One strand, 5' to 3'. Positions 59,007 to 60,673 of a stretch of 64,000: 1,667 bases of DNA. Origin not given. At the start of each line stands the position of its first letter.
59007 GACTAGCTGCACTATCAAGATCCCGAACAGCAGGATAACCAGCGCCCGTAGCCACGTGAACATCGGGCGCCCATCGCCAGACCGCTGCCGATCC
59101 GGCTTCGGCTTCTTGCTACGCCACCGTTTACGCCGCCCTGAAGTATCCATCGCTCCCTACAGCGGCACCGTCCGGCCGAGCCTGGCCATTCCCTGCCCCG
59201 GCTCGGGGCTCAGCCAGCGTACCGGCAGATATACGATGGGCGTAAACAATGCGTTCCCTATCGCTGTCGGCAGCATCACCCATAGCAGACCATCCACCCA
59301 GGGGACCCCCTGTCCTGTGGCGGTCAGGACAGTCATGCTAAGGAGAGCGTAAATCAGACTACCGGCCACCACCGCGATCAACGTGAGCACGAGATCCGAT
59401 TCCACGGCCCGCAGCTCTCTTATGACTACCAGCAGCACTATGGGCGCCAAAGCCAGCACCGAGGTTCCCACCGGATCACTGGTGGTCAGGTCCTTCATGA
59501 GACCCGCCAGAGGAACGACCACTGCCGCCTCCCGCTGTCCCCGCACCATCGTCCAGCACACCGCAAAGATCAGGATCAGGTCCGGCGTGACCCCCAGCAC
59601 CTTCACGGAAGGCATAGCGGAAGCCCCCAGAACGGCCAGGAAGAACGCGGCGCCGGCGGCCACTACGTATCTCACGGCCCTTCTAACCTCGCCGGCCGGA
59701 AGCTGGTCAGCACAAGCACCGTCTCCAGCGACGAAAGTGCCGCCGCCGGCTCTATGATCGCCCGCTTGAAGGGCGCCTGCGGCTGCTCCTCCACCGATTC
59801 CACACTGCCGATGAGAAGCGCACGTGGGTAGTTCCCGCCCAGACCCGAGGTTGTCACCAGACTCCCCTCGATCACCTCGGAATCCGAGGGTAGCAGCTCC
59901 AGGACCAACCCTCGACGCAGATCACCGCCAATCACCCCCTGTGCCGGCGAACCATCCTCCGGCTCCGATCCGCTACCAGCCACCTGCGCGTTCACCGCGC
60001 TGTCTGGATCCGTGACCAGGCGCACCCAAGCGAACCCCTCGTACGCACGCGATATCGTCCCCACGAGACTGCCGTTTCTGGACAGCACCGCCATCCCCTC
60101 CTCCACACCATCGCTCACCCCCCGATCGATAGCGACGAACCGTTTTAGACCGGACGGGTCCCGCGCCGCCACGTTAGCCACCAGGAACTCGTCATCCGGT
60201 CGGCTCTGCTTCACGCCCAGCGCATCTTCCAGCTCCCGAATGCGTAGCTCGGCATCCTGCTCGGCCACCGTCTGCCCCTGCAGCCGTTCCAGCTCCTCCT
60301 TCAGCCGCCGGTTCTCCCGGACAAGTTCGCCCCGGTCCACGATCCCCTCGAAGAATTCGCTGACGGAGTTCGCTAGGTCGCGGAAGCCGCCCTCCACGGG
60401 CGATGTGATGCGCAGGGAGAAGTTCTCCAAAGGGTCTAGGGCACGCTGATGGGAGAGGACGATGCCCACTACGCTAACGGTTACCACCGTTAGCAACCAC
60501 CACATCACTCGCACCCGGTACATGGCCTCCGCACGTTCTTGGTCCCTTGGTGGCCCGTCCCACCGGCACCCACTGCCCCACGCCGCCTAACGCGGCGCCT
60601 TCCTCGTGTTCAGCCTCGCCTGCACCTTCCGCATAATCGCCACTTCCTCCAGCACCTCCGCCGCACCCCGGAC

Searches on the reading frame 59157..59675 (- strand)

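Call 82: search_protein_families(library=pfam, proteins=[window:59157-59675:-], max_evalue=0.001)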
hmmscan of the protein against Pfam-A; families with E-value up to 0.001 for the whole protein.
window:59157-59675:- (172 aa): 1 family
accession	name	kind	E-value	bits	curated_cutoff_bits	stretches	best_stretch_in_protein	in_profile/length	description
PF04093.17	MreD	-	0.00012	22.6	24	1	13-154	16-153/158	rod shape-determining protein MreD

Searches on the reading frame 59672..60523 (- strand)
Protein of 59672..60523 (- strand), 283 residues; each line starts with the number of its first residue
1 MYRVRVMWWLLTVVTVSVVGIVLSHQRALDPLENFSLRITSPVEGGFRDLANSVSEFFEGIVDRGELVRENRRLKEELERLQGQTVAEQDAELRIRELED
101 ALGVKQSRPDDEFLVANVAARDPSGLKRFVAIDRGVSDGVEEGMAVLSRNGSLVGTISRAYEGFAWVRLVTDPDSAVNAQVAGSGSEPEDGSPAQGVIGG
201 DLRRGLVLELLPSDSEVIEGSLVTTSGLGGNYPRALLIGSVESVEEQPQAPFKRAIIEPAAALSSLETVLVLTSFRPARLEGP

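Call 82: search_protein_families(library=pfam, proteins=[window:59672-60523:-], max_evalue=0.001)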
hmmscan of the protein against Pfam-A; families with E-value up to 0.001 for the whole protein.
window:59672-60523:- (283 aa): 1 family
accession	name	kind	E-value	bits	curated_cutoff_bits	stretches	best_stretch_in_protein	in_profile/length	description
PF04085.20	MreC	-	2e-37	128.6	28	1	118-272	1-146/147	Rod shape-determining protein MreC, barrel core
